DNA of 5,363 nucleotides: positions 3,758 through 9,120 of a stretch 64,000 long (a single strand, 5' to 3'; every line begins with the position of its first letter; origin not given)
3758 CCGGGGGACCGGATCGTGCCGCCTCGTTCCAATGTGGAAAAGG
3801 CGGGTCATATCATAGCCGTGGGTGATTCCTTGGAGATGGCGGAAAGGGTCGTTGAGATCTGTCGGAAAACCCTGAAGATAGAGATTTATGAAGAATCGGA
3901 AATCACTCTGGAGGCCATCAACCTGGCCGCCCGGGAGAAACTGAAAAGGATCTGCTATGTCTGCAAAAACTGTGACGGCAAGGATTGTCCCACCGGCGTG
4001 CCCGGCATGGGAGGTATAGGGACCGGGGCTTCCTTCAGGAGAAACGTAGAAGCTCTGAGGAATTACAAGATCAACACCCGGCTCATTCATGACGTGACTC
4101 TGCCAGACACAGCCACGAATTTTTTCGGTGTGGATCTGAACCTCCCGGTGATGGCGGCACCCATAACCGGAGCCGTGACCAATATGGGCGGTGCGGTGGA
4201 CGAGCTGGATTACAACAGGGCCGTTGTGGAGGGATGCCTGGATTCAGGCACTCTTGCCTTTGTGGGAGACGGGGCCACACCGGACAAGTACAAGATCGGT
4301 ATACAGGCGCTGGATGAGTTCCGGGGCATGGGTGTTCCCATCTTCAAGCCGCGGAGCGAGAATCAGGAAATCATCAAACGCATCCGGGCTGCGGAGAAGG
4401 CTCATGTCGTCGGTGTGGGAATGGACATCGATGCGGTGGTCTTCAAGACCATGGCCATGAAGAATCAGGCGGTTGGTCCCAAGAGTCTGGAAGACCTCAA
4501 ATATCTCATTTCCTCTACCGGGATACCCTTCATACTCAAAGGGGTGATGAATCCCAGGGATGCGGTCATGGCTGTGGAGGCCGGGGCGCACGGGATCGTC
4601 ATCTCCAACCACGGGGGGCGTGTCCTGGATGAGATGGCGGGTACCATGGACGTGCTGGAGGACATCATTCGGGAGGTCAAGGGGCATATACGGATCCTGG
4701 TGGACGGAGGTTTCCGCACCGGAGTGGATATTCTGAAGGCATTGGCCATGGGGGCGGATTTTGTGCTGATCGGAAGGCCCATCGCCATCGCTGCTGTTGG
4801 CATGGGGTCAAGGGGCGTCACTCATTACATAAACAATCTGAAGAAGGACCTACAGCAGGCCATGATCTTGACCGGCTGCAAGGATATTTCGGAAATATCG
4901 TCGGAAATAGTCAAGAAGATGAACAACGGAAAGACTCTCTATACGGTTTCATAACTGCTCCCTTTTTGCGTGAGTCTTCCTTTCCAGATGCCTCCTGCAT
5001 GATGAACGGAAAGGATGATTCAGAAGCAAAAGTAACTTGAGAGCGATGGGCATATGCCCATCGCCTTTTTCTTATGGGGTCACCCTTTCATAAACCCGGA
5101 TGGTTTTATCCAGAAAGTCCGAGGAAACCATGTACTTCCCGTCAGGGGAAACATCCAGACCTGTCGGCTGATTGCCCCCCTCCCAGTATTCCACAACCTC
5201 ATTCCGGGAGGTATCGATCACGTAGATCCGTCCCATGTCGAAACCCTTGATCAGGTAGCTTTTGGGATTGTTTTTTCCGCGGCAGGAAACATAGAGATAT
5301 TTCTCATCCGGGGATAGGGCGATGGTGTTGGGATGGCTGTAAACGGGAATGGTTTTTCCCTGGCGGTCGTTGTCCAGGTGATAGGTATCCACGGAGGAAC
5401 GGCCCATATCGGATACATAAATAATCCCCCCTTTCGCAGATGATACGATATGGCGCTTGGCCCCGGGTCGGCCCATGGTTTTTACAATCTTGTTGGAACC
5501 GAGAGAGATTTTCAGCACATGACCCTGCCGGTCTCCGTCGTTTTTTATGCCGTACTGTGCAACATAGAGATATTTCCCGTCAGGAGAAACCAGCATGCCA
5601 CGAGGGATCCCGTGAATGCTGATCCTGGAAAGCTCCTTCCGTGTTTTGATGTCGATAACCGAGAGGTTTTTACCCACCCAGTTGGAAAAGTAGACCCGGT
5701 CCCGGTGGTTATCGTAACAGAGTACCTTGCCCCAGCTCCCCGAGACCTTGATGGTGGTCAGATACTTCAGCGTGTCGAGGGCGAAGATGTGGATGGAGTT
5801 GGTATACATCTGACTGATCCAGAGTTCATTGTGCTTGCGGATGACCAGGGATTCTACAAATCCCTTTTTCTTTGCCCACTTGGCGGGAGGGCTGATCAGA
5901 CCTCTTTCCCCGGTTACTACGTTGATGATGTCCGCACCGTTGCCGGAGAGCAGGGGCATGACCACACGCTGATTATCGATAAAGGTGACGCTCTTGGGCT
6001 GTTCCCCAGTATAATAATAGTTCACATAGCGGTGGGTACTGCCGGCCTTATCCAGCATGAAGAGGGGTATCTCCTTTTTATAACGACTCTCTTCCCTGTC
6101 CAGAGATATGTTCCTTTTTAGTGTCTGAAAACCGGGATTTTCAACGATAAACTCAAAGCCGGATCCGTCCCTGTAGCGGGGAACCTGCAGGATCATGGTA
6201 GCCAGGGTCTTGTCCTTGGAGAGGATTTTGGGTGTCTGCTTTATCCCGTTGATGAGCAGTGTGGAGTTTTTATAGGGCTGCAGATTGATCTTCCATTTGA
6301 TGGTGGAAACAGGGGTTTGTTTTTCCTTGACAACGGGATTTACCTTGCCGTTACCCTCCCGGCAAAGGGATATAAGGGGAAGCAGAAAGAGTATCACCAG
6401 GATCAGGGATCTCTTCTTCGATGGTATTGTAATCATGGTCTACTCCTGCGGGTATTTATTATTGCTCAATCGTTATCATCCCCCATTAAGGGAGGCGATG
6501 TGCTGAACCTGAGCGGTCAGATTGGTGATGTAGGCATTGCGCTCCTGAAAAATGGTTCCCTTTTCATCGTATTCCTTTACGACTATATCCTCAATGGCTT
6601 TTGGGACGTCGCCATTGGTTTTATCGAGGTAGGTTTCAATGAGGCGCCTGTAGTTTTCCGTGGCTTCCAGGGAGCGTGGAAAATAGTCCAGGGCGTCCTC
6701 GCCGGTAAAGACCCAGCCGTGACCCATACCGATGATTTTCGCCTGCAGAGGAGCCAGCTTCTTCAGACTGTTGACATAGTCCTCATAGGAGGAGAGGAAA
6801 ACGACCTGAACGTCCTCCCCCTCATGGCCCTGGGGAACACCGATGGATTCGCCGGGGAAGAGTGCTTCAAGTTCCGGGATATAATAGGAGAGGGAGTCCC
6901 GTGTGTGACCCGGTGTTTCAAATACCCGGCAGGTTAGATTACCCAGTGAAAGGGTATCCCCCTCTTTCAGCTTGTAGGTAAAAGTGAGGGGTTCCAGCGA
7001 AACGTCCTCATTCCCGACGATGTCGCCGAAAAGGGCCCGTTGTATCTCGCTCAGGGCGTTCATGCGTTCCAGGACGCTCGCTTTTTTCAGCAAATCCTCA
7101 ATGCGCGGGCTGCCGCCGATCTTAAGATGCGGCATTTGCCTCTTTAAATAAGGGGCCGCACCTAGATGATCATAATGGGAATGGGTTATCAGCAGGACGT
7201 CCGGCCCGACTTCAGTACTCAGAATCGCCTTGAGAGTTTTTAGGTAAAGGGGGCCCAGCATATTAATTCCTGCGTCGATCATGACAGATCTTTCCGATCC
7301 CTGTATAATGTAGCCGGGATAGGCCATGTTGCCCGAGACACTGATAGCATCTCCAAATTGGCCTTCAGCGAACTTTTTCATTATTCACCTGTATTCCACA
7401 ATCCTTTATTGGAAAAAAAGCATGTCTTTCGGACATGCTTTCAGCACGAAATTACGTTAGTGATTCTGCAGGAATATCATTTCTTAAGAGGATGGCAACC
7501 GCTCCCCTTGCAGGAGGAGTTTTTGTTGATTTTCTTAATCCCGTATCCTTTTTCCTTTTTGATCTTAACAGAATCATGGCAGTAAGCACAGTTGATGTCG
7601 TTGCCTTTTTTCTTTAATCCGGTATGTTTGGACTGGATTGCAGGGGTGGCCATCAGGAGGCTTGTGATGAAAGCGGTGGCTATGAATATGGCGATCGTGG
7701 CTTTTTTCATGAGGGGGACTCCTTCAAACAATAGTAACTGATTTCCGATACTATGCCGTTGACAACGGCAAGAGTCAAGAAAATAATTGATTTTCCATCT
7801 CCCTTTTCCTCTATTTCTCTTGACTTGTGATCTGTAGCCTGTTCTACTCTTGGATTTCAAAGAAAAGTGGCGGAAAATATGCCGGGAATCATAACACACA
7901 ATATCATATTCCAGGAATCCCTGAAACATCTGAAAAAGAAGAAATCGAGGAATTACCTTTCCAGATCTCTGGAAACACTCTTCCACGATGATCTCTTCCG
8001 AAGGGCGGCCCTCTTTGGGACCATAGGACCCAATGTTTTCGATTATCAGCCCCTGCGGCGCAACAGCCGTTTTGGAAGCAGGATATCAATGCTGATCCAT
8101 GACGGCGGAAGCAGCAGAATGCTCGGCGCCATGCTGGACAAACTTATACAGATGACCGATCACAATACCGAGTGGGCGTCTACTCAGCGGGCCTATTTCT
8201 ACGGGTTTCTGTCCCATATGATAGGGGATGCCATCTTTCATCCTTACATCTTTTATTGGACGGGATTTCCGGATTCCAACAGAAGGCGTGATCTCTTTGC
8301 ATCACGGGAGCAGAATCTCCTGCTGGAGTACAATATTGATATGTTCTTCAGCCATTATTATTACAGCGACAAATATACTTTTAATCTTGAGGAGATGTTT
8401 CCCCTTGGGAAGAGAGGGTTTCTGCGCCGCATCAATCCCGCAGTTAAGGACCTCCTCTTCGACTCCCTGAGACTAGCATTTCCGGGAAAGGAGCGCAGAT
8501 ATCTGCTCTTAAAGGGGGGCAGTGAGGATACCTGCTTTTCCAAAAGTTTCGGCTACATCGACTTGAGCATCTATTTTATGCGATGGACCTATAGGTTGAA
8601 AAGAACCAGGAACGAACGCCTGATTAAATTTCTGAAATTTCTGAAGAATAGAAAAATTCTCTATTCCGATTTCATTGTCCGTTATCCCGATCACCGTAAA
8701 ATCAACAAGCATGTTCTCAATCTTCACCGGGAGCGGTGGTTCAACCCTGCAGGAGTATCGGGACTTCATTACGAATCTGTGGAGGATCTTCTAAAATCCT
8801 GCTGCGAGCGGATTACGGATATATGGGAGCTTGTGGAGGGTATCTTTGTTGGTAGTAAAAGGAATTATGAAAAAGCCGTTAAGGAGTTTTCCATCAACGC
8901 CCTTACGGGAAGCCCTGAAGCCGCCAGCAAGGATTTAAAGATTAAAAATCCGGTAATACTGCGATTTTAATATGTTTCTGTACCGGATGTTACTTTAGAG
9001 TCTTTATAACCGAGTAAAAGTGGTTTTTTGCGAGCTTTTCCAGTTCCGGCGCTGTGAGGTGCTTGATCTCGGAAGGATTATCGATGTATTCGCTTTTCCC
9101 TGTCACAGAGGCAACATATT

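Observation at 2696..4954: ATP-grasp ligase fused to an FMN alpha-hydroxy-acid oxidase with a four-Cys linker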

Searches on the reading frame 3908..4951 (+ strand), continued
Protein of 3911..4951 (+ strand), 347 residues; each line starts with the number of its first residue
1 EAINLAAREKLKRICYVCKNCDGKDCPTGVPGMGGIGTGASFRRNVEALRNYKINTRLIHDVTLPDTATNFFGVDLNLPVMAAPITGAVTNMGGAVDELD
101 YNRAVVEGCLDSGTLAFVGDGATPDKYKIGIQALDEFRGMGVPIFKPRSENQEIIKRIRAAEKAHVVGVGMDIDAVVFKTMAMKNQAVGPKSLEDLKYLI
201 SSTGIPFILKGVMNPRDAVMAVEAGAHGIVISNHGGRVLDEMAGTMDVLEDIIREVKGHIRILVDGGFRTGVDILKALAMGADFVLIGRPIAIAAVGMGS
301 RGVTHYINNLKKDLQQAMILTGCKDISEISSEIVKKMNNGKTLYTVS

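Call 52: search_solved_structures(query=A2, max_evalue=1e-10, show_alignments=3)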
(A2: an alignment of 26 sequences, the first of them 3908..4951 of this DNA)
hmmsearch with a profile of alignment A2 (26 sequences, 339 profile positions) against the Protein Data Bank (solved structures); distinct sequences matched with E-value up to 1e-10: 49.
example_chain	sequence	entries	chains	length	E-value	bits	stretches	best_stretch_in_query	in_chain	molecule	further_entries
7f20_A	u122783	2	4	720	2.4e-86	293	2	46-331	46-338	L-lactate oxidase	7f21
7f22_A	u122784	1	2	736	2.9e-86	292.7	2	189-331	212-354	L-lactate oxidase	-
6gmc_A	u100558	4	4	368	2.8e-55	190.9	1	188-338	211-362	Hydroxyacid oxidase 1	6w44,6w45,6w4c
5qib_A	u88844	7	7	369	2.8e-55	190.9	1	188-338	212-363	Hydroxyacid oxidase 1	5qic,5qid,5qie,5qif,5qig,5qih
2w0u_A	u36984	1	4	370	2.9e-55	190.8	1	188-338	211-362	HYDROXYACID OXIDASE 1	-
2rdt_A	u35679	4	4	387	3.5e-55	190.6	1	188-338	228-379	Hydroxyacid oxidase 1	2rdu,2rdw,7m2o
6gmb_A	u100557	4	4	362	3.6e-55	190.5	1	188-337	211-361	Hydroxyacid oxidase 1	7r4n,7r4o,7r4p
2nzl_A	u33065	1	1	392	3.7e-55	190.5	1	188-338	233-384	Hydroxyacid oxidase 1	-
1al7_A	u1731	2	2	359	1.4e-54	188.6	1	192-336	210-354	GLYCOLATE OXIDASE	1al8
1gyl_A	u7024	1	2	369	1.5e-54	188.5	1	192-336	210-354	GLYCOLATE OXIDASE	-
1gox_A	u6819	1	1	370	1.6e-54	188.4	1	192-336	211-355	(S)-2-HYDROXY-ACID OXIDASE, PEROXISOMAL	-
5zbm_A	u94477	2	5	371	2.1e-54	188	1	187-337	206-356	Glycolate oxidase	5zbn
3sgz_A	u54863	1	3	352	7.2e-54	186.2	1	196-337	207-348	Hydroxyacid oxidase 2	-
1tb3_A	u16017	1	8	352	7.4e-54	186.2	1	196-337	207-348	Hydroxyacid oxidase 3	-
5zzp_A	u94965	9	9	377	1.5e-51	178.6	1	186-329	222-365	4-hydroxymandelate oxidase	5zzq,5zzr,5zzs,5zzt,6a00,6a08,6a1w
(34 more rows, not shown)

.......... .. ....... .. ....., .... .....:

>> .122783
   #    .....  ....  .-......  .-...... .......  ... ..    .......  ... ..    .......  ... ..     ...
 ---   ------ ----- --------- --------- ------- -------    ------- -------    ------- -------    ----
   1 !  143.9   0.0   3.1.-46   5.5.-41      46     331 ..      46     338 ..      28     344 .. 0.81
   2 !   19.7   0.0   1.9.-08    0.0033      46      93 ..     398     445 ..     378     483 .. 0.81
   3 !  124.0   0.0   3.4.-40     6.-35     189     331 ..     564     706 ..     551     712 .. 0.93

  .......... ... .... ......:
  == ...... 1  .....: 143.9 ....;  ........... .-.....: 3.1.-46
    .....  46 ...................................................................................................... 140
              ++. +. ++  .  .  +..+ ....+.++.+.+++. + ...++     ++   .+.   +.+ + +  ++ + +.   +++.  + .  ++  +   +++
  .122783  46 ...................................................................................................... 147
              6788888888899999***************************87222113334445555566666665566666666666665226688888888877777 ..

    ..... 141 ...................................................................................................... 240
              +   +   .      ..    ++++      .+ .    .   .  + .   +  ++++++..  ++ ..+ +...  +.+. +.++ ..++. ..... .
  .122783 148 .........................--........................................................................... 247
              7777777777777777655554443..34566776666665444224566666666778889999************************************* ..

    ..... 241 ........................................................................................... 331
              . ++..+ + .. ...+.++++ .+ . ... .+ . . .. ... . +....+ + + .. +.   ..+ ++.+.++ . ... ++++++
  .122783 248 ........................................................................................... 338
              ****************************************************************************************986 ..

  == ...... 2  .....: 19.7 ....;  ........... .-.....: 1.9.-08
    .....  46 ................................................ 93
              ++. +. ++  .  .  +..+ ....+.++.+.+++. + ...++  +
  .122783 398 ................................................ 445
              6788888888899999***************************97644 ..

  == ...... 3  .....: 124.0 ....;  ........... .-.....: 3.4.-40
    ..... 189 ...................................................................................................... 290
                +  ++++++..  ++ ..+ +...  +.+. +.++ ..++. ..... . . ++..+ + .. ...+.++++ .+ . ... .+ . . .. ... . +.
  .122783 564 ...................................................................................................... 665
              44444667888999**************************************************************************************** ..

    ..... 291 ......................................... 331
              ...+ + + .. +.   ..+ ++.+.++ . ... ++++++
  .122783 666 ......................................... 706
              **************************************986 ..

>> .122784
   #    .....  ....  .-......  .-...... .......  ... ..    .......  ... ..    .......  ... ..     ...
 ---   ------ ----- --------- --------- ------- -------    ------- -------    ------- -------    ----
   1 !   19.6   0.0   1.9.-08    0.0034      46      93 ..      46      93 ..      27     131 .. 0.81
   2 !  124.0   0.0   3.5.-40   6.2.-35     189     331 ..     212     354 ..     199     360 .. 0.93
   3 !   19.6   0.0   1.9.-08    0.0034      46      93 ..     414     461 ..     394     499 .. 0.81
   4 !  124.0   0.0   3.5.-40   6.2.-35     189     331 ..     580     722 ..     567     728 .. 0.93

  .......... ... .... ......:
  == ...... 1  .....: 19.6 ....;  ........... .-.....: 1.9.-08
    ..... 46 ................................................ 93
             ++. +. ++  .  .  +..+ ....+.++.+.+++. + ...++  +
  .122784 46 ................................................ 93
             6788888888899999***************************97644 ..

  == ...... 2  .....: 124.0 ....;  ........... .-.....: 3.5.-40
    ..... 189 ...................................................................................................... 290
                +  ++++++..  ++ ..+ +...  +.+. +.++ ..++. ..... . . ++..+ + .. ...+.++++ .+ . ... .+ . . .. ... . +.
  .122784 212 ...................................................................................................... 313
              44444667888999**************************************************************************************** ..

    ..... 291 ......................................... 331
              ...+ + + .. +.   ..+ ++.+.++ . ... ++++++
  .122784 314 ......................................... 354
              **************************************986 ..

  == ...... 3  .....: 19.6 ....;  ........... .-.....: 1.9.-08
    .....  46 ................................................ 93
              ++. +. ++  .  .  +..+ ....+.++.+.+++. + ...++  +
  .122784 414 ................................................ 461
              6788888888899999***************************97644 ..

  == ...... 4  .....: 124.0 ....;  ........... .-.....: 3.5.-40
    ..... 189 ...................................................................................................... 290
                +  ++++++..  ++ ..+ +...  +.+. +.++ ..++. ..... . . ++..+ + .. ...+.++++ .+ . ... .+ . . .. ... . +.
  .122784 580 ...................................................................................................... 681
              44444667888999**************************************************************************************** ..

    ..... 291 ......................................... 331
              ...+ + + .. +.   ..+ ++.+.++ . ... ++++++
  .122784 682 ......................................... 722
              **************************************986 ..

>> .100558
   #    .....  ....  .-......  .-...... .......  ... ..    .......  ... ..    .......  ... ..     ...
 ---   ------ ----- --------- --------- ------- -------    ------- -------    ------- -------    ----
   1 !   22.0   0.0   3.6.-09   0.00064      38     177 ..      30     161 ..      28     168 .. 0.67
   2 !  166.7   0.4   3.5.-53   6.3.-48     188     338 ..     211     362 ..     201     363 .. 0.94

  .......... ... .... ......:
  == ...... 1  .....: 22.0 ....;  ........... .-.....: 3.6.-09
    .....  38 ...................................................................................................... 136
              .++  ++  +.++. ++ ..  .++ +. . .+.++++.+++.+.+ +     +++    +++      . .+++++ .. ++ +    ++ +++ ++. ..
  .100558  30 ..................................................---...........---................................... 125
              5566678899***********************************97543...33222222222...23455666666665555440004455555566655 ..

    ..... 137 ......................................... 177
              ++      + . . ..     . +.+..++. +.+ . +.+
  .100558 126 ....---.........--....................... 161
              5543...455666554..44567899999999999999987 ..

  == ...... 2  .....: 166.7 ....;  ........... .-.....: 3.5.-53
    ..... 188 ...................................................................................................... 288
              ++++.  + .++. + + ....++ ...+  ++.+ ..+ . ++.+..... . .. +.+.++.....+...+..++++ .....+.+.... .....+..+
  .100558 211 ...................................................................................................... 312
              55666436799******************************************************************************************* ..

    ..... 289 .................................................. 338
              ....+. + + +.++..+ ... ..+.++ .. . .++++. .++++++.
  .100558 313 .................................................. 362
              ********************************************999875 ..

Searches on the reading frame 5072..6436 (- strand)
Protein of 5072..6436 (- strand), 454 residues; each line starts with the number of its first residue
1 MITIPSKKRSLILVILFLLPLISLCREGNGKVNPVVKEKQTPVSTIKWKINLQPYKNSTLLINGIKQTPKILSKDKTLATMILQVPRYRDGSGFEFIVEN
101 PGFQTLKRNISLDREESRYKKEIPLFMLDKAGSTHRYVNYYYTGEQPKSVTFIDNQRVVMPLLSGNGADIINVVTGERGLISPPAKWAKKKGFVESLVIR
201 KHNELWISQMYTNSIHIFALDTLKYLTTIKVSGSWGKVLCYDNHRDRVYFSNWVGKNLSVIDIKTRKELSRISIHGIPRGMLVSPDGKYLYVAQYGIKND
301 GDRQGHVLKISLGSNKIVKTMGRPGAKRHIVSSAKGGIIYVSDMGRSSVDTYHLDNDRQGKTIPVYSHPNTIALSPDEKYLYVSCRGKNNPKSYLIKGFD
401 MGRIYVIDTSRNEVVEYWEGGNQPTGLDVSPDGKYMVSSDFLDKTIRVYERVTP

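Call 19: search_protein_families(library=pfam, proteins=[window:5072-6436:-], max_evalue=0.001)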
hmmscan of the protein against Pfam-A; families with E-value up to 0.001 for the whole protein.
window:5072-6436:- (454 aa): 9 families
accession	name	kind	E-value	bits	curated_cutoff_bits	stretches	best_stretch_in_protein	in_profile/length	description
PF10282.15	Lactonase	-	4.7e-13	49.5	21.7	1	328-451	194-320/344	Lactonase, 7-bladed beta-propeller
PF01731.26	Arylesterase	-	1.3e-09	38.6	21.3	0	403-451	35-83/86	Arylesterase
PF25174.1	Beta-prop_THOC3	-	2.2e-08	33.9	305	1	212-383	23-188/272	THOC3 beta-propeller domain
PF02239.22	Cytochrom_D1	-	9.9e-08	31.4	25.5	1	203-290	280-364/368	Cytochrome D1 heme domain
PF08450.18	SGL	-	2.7e-07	30.9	26.3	0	398-450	114-162/246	SMP-30/Gluconolactonase/LRE-like region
PF00400.38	WD40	-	2.3e-06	28.3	27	0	425-449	15-38/39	WD domain, G-beta repeat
PF03088.22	Str_synth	-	3.3e-05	24.4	25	0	397-447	32-82/89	Strictosidine synthase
PF25168.1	Beta-prop_WDR36-Utp21_2nd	-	0.00033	20.5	84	0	400-450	218-268/335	WDR36/Utp21 second beta-propeller domain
PF23393.2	Beta-prop_WDR90_POC16_2nd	-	0.00037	20.2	60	0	393-441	49-98/291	WDR90/POC16, second beta-propeller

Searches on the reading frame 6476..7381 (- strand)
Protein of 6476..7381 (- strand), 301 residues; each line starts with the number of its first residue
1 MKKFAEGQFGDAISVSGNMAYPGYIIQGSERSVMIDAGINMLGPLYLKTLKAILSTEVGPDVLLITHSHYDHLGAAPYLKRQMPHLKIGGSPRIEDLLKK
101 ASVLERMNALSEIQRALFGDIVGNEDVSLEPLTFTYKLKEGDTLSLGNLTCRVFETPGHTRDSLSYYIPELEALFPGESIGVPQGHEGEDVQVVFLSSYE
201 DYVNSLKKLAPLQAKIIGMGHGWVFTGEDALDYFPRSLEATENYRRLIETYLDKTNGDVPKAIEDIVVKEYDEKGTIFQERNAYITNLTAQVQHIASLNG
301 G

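Call 19: search_protein_families(library=pfam, proteins=[window:6476-7381:-], max_evalue=0.001)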
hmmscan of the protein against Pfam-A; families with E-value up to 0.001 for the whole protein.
window:6476-7381:- (301 aa): 2 families
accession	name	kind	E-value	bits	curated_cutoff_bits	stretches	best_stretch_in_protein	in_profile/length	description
PF00753.33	Lactamase_B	-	1.4e-20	74.6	22.7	1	24-221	9-196/196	Metallo-beta-lactamase superfamily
PF12706.13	Lactamase_B_2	-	6.7e-07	29.5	27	1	31-110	1-82/200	Beta-lactamase superfamily domain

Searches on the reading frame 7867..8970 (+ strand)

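Call 19: search_protein_families(library=pfam, proteins=[window:7867-8970:+], max_evalue=0.001)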
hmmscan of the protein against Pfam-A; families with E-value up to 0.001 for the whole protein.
window:7867-8970:+ (367 aa): 1 family
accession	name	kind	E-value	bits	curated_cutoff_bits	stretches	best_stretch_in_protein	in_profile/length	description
PF00882.24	Zn_dep_PLPC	-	8.2e-05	23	26.8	1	10-138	1-98/167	Zinc dependent phospholipase C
